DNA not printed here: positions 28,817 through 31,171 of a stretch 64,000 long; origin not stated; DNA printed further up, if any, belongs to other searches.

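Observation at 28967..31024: NACHT/STAND NTPase inserted inside the conserved phoH-ybeY-corC operon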

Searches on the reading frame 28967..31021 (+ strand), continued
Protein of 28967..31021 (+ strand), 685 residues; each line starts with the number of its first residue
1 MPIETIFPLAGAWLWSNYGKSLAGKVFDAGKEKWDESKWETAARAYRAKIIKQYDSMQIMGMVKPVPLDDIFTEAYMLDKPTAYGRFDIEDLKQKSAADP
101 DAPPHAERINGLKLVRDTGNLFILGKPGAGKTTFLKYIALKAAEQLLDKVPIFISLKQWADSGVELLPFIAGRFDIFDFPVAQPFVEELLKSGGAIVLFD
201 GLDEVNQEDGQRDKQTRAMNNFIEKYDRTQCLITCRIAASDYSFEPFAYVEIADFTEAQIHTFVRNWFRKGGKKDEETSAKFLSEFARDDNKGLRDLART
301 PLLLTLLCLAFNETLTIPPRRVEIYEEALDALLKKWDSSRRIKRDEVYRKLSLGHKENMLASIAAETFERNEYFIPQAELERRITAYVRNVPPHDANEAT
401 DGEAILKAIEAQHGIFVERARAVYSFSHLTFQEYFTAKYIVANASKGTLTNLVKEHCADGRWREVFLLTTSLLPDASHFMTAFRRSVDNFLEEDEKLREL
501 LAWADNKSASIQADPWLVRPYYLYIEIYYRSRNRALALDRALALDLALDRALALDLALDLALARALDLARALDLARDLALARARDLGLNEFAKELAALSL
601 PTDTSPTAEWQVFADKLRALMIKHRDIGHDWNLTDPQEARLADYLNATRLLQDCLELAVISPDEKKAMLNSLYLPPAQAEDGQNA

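Call 10: find_encoding_contigs(protein=P0070, flank=6000, max_places=2)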
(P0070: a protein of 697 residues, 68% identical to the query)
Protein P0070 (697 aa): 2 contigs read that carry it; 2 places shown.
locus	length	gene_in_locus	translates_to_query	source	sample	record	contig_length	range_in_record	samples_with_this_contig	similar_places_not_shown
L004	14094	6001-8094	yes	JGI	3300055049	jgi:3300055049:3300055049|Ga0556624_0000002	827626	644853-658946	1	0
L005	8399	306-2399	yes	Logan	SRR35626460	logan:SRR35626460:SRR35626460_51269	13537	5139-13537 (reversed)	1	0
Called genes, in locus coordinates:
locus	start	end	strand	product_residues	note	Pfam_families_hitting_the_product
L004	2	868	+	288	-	PF00809:Pterin_bind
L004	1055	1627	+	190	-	PF04390:LptE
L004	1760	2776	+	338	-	PF06144:DNA_pol3_delta, PF12169:DNA_pol3_gamma3 (weak), PF21694:DNA_pol3_delta_C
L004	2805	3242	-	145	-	-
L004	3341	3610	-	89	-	PF01649:Ribosomal_S20p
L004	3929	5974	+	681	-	PF02562:PhoH, PF13604:AAA_30 (faint), PF14528:LAGLIDADG_3 (weak), PF02562:PhoH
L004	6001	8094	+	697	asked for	PF05729:NACHT, PF22727:NCH2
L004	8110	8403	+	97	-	-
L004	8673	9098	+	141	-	PF02130:YbeY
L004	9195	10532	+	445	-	PF01595:CNNM, PF00571:CBS, PF03471:CorC_HlyC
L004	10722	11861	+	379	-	PF01916:DS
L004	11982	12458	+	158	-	PF03692:CxxCxxCC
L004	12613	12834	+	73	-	PF21838:DUF6897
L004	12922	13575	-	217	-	PF00877:NLPC_P60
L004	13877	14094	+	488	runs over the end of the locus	-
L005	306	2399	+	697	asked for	PF05729:NACHT, PF22727:NCH2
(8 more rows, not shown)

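Call 12: find_related_loci(query=window:28967-31021:+, collection=genome_contigs, flank=6000)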
Query window:28967-31021:+ (685 aa) in genome_contigs; peptide patterns used: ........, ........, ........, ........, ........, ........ (x = any residue, [..] = any of these).
298 stretches matched a pattern; 147 encode a relative of the query (tblastn E <= 1e-3); the best 80 are kept; 80 distinct loci.
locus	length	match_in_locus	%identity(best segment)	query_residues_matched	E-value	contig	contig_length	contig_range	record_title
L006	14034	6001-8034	78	1-683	0e+0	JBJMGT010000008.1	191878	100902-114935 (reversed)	MAG: Pyrinomonadaceae bacterium isolate H3_16_all_fractions_metab_47_61_0 k255_1650476, whole genome shotgun sequence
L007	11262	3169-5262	76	1-683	0e+0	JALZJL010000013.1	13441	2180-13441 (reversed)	MAG: Acidobacteriota bacterium isolate MOJ bin39 SC8837-39_k127_1405112, whole genome shotgun sequence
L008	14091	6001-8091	76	1-685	0e+0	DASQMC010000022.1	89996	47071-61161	MAG TPA_asm: Pyrinomonadaceae bacterium isolate SMAG_U10738 k141_1023363, whole genome shotgun sequence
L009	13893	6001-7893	74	10-678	0e+0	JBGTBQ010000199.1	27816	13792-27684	MAG: Pyrinomonadaceae bacterium isolate JTS-RE10 k141_5898523, whole genome shotgun sequence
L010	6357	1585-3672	70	10-685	0e+0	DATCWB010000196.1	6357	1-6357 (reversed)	MAG TPA_asm: Pyrinomonadaceae bacterium isolate SMAG_U7400 k141_67660, whole genome shotgun sequence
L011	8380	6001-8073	71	10-682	0e+0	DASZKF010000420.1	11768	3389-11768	MAG TPA_asm: Pyrinomonadaceae bacterium isolate SMAG_U6648 k141_633480, whole genome shotgun sequence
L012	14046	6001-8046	71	1-683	0e+0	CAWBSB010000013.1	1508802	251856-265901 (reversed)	MAG: uncultured Acidobacteriota bacterium isolate MFD01916.bin.1.29 genome assembly, contig: contig_7464, whole genome s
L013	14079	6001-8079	70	1-679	0e+0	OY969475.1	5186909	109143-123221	MAG: Pyrinomonadaceae bacterium isolate MFD01916.bin.c.1 genome assembly, chromosome: 1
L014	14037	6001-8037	69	1-680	0e+0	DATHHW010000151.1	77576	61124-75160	MAG TPA_asm: Pyrinomonadaceae bacterium isolate SMAG_U12510 k141_80236, whole genome shotgun sequence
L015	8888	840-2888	69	1-676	0e+0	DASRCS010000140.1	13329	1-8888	MAG TPA_asm: Pyrinomonadaceae bacterium isolate SMAG_U9959 k141_517334, whole genome shotgun sequence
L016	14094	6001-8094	65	10-685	0e+0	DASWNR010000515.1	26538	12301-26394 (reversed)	MAG TPA_asm: Pyrinomonadaceae bacterium isolate SMAG_U3419 k141_308020, whole genome shotgun sequence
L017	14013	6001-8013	69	12-684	0e+0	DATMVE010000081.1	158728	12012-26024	MAG TPA_asm: Pyrinomonadaceae bacterium isolate SMAG_U13060 k141_296961, whole genome shotgun sequence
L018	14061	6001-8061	69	10-685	0e+0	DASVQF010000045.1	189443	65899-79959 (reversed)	MAG TPA_asm: Pyrinomonadaceae bacterium isolate SMAG_U3200 k141_37462, whole genome shotgun sequence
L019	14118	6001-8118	75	1-679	0e+0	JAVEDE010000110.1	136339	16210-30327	MAG: Pyrinomonadaceae bacterium isolate BP_17 scaffold_1698083, whole genome shotgun sequence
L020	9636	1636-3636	65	18-684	0e+0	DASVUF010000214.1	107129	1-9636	MAG TPA_asm: Pyrinomonadaceae bacterium isolate SMAG_U3310 k141_39760, whole genome shotgun sequence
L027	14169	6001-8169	43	1-676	1e-178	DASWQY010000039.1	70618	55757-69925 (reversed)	MAG TPA_asm: Pyrinomonadaceae bacterium isolate SMAG_U3507 k141_807535, whole genome shotgun sequence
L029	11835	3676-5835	46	1-671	8e-179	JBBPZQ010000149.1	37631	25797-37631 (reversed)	MAG: Anaerolineae bacterium isolate bin.56 bin.56_S5Ck141_875180_length_37631_cov_22.9736, whole genome shotgun sequence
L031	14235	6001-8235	42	1-679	5e-165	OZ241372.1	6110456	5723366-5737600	MAG: Anaerolineae bacterium isolate 91413526-a19b-453a-ba52-6be33c551559 genome assembly, chromosome: 1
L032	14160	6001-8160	42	10-676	2e-157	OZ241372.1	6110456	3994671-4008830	MAG: Anaerolineae bacterium isolate 91413526-a19b-453a-ba52-6be33c551559 genome assembly, chromosome: 1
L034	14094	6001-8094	39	10-661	2e-147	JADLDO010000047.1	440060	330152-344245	MAG: Caldilineaceae bacterium isolate SJ28 c_000000944859, whole genome shotgun sequence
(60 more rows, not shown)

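Call 36: predict_structure(alignment_id=A1)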
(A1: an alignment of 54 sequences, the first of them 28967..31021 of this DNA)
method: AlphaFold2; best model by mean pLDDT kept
length: 685 residues; sequences in the alignment: 54
mean_pLDDT: 65.9   pTM: 0.43
mean pLDDT of the five models: 65.9, 65.4, 62.6, 58.5, 56.8
residues with pLDDT >= 90: 25; 70-90: 286; 50-70: 240; < 50: 134
segments of 3 or more residues with pLDDT < 50: 1-11, 29-31, 81-97, 314-348, 371-375, 392-432, 680-685
pLDDT, mean of each block of 10 residues (from residue 1): 33 54 52 62 79 65 61 65 42 49 57 68 57 73 69 84 86 82 81 82 56 78 83 65 64 73 77 75 75 61 63 45 41 36 41 55 56 51 62 41 32 27 33 56 59 55 71 78 85 85 88 79 75 53 53 74 72 69 85 88 82 88 88 86 87 86 89 75 35
secondary structure, 60 per line:
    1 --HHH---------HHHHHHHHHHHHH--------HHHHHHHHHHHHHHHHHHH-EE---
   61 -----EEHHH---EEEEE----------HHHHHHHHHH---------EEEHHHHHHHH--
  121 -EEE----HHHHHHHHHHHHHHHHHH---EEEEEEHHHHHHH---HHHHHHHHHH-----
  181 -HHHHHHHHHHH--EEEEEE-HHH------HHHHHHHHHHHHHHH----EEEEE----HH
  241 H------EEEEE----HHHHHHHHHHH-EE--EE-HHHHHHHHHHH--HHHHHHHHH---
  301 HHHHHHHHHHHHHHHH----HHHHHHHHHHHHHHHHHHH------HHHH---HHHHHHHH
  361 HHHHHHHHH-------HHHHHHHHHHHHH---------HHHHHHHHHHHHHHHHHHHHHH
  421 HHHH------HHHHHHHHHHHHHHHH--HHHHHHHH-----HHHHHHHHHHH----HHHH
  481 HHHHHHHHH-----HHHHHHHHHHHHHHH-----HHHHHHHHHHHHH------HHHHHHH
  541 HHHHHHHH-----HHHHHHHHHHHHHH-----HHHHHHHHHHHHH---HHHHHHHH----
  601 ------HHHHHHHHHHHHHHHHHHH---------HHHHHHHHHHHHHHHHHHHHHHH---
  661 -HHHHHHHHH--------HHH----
elements in order (helices of 4 or more, strands of 3 or more residues): H15-27 H36-54 E74-78 H89-98 E108-110 H111-118 E122-124 H129-146 E150-155 H156-162 H166-175 H182-192 E195-200 H211-225 E230-234 E248-252 H257-267 H276-286 H289-297 H301-316 H321-339 H346-349 H353-369 H377-389 H399-424 H431-446 H449-456 H462-472 H477-489 H495-509 H515-527 H534-548 H554-567 H573-585 H589-596 H607-625 H635-657 H662-670

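Call 38: search_solved_structures(query=A1, max_evalue=0.01)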
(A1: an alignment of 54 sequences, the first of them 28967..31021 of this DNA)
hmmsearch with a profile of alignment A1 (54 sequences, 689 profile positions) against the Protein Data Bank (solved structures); distinct sequences matched with E-value up to 0.01: 6.
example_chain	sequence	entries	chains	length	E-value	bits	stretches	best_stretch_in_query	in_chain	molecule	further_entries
5fhd_A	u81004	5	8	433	0.00042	22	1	113-151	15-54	Uncharacterized protein | ATP-dependent DNA helicase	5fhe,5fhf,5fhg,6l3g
5ftb_A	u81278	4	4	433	0.00042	22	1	113-151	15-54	TPR DOMAIN PROTEIN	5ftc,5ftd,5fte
5ftf_A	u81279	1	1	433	0.00043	22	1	113-151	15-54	TPR DOMAIN PROTEIN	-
7lfh_A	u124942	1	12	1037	0.0025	19.4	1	421-541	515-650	NACHT, LRR and PYD domains-containing protein 3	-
7vtq_A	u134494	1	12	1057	0.0026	19.4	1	421-541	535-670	NACHT, LRR and PYD domains-containing protein 3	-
8bnv_A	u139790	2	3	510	0.0055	18.3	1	116-138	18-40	AAA family ATPase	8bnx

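Call 39: fold_search(model_id=the predicted structure, library=pdb)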
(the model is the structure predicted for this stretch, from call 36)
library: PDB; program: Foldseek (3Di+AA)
matches with E <= 10: 707; with E <= 0.001: 27
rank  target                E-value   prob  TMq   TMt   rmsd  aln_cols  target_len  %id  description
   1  8fw2_A                9.1e-06  1.00  0.29  0.23  18.3       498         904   12  Cryo-EM structure of full-length human NLRC4 inflammasome with C11 symmetry (released 2024-01-03)
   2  8ej4_A                1.1e-05  1.00  0.32  0.26  27.5       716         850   13  Cryo-EM structure of the active NLRP3 inflammasome disk (released 2022-12-14)
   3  5irm_C                1.5e-05  1.00  0.31  0.28  25.3       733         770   13  Crystal structure of rabbit NOD2 in an ADP-bound state (Crystal form2) (released 2016-06-29)
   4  8fvu_B                2.6e-05  1.00  0.31  0.24  16.3       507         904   13  Cryo-EM structure of human Needle/NAIP/NLRC4 (R288A) (released 2024-01-03)
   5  4kxf_D                2.7e-05  1.00  0.30  0.23  23.3       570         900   12  Crystal structure of NLRC4 reveals its autoinhibition mechanism (released 2013-07-24)
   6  4kxf_K                2.9e-05  1.00  0.30  0.24  21.9       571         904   12  Crystal structure of NLRC4 reveals its autoinhibition mechanism (released 2013-07-24)
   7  5irm_A                4.4e-05  1.00  0.31  0.28  25.1       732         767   12  Crystal structure of rabbit NOD2 in an ADP-bound state (Crystal form2) (released 2016-06-29)
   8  5irl                  5.3e-05  1.00  0.29  0.27   7.1       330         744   15  Crystal structure of rabbit NOD2 SER mutant in an ADP-bound state (released 2016-06-29)
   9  4kxf_N                8.0e-05  1.00  0.30  0.24  20.4       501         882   14  Crystal structure of NLRC4 reveals its autoinhibition mechanism (released 2013-07-24)
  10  7vtp_A                1.0e-04  1.00  0.27  0.23  15.0       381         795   16  Cryo-EM structure of PYD-deleted human NLRP3 hexamer (released 2022-03-09)
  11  4kxf_F                1.0e-04  1.00  0.29  0.23  20.9       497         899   13  Crystal structure of NLRC4 reveals its autoinhibition mechanism (released 2013-07-24)
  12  8etr                  1.4e-04  1.00  0.26  0.36  24.3       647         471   12  CryoEM Structure of NLRP3 NACHT domain in complex with G2394 (released 2022-11-02)
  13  4kxf_H                1.5e-04  1.00  0.30  0.24  23.0       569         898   12  Crystal structure of NLRC4 reveals its autoinhibition mechanism (released 2013-07-24)
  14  8dr0_C                2.2e-04  1.00  0.21  0.36  11.9       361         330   14  Closed state of RFC:PCNA bound to a 3' ss/dsDNA junction (released 2022-08-24)
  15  4kxf_L                2.5e-04  1.00  0.31  0.24  21.1       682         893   11  Crystal structure of NLRC4 reveals its autoinhibition mechanism (released 2013-07-24)
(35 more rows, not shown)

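Call 41: search_protein_families(library=pfam, proteins=[L027:3089-5383:+, L027:8485-9147:+, L029:3303-3656:+, L029:5825-6373:+, L031:4121-5653:-, L031:6001-9855:+, L031:9863-11299:+, L032:4672-5910:+, L032:8228-9247:+, L034:5294-5899:+], max_evalue=0.0001)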
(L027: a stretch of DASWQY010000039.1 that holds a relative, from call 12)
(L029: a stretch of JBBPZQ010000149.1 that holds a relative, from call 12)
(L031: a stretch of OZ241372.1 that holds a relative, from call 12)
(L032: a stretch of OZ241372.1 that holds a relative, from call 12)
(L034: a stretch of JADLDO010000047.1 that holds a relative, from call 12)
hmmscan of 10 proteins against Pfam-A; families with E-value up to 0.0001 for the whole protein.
L027:3089-5383:+ (765 aa): 13 families
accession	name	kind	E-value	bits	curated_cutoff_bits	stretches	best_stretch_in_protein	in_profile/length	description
PF00158.32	Sigma54_activat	-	1.9e-61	207.1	20.2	1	432-594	4-167/168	Sigma-54 interaction domain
PF13424.12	TPR_12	-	1.5e-24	86.4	30.1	3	238-310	2-76/77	Tetratricopeptide repeat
PF14532.12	Sigma54_activ_2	-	6.1e-21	75.6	25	1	433-599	4-138/138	Sigma-54 interaction domain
PF25601.1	AAA_lid_14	-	8.5e-18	64.4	27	1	600-679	1-80/87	AAA+ ATPase lid domain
PF07719.23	TPR_2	-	9.1e-13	47.7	27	0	243-270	5-32/34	Tetratricopeptide repeat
PF13181.12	TPR_8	-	4.2e-11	42.5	25.7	0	319-349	1-31/34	Tetratricopeptide repeat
PF07728.20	AAA_5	-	1.6e-09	38.3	22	1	452-572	1-125/139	AAA domain (dynein-related subfamily)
PF14559.12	TPR_19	-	4.1e-08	33.9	25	1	100-149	11-60/68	Tetratricopeptide repeat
PF13428.12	TPR_14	-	5.4e-08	33.2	23.5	0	114-146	2-34/44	Tetratricopeptide repeat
PF00515.34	TPR_1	-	1.9e-07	31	27.8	0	113-141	1-29/34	Tetratricopeptide repeat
PF02954.25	HTH_8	-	2.1e-06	27.8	22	1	699-724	6-31/42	Bacterial regulatory protein, Fis family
PF00004.35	AAA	-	5.5e-06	27.3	21.2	1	453-582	1-120/131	ATPase family associated with various cellular activities (AAA)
PF17874.7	TPR_MalT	-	2.6e-05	24.1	45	1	206-351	50-193/336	MalT-like TPR region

L027:8485-9147:+ (221 aa): 2 families
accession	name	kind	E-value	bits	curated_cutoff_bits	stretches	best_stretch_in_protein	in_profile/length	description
PF01844.29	HNH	-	1.3e-06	28.9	21.4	1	165-213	1-46/47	HNH endonuclease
PF14279.12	HNH_5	-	5e-06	26.8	27.5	1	165-213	1-45/56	HNH endonuclease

L029:3303-3656:+ (118 aa): 1 family
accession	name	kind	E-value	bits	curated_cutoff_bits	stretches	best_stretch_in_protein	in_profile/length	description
PF01934.22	HepT-like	-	2.5e-24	85.7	23.5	1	15-111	1-120/120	Ribonuclease HepT-like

L029:5825-6373:+ (183 aa): 2 families
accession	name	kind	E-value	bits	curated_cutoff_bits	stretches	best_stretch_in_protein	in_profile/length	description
PF04480.18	DUF559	-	2.5e-41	140.4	20.6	1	70-174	4-108/109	Protein of unknown function (DUF559)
PF18741.7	MTES_1575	-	6e-06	26.7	38.2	1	88-172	6-94/96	REase_MTES_1575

L031:4121-5653:- (511 aa): 3 families
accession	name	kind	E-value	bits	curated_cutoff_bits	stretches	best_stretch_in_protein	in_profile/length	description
PF13175.12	AAA_15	-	1.1e-24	88.3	32.1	1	1-454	1-374/374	AAA ATPase domain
PF13304.12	AAA_21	-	3.4e-22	80.3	27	2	292-454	171-303/304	AAA domain, putative AbiEii toxin, Type IV TA system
PF13476.12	AAA_23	-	2.9e-05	25.2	27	1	4-39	2-37/201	AAA domain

L031:6001-9855:+ (1285 aa): 12 families
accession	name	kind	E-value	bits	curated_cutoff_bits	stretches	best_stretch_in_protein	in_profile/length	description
PF05729.18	NACHT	-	9.8e-19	68.2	26.7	1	105-255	2-166/167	NACHT domain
PF22727.1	NCH2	-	6.5e-16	58.7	27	1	673-741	25-96/96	NACHT C-terminal Helical domain 2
PF13401.12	AAA_22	-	1.4e-08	35.5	27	0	922-1039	6-97/130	AAA domain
PF13191.12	AAA_16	-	2.2e-08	35.2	32.6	0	911-1041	9-151/167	AAA ATPase domain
PF13173.12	AAA_14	-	6.8e-07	29.8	27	0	924-956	5-38/129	AAA domain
PF00005.33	ABC_tran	-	2.3e-06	28.7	25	0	101-126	9-34/137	ABC transporter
PF20720.3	nSTAND3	-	2.6e-06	27.7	27.2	0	104-131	18-45/155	Novel STAND NTPase 3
PF00004.35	AAA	-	3.2e-06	28.1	21.2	0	1006-1073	44-109/131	ATPase family associated with various cellular activities (AAA)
PF14516.12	AAA_35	-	2.1e-05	24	27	1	914-1158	24-249/331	AAA-like domain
PF20703.3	nSTAND1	-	3.1e-05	24.2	27.1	0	899-1141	11-222/379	Novel STAND NTPase 1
PF25201.1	nSTAND6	-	4.3e-05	24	27.7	0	905-956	2-53/148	Novel STAND NTPase 6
PF13479.12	AAA_24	-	9.9e-05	22.7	27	0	103-173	2-57/195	AAA domain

L031:9863-11299:+ (479 aa): 6 families
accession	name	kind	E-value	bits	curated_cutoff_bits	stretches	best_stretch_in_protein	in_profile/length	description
PF14516.12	AAA_35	-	3.2e-11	43.1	27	1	44-277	38-249/331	AAA-like domain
PF05729.18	NACHT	-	5.3e-08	33.3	26.7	1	41-236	4-159/167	NACHT domain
PF13401.12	AAA_22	-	5.3e-06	27.2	27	1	37-203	5-125/130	AAA domain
PF13191.12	AAA_16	-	5.6e-06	27.4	32.6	1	25-178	12-155/167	AAA ATPase domain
PF00004.35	AAA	-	8.2e-05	23.5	21.2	0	42-203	3-110/131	ATPase family associated with various cellular activities (AAA)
PF01637.24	ATPase_2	-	9.1e-05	22.8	33.2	0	21-265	4-223/225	ATPase domain predominantly from Archaea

L032:4672-5910:+ (413 aa): 2 families
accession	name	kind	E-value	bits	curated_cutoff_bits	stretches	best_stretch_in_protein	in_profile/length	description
PF00155.27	Aminotran_1_2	-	3.7e-61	207.7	19.7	1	60-400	3-360/361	Aminotransferase class I and II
PF00464.25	SHMT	-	2.7e-05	23.4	27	1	165-289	145-264/399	Serine hydroxymethyltransferase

L032:8228-9247:+ (340 aa): 6 families
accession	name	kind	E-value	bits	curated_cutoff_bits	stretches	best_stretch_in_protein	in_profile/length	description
PF01370.27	Epimerase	-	1.4e-24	87.2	20.9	1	6-262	1-239/240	NAD dependent epimerase/dehydratase family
PF16363.11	GDP_Man_Dehyd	-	2.1e-17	64.1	27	1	7-176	1-174/332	GDP-mannose 4,6 dehydratase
PF01073.25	3Beta_HSD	-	8.6e-09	35.3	22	1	8-130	2-122/280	3-beta hydroxysteroid dehydrogenase/isomerase family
PF04321.23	RmlD_sub_bind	-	4e-08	33.1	27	1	6-164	3-134/287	RmlD substrate binding domain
PF07993.18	NAD_binding_4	-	1e-07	31.8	20.1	1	69-141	88-154/258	Male sterility protein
PF02719.21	Polysacc_synt_2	-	1.7e-06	27.9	20.2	1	6-109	1-118/293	Polysaccharide biosynthesis protein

L034:5294-5899:+ (202 aa): 5 families
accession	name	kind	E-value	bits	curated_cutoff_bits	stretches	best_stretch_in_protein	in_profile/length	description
PF13649.12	Methyltransf_25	-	2.3e-13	51.1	27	1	41-129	1-97/97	Methyltransferase domain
PF08241.18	Methyltransf_11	-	1.2e-11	45.5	21.2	1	42-130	1-92/95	Methyltransferase domain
PF13489.12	Methyltransf_23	-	2.1e-10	41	27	1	18-130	3-113/164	Methyltransferase domain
PF08242.18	Methyltransf_12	-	6.3e-09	36.9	30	1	42-130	1-97/98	Methyltransferase domain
PF13847.12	Methyltransf_31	-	3e-06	27.4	27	1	38-132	4-108/145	Methyltransferase domain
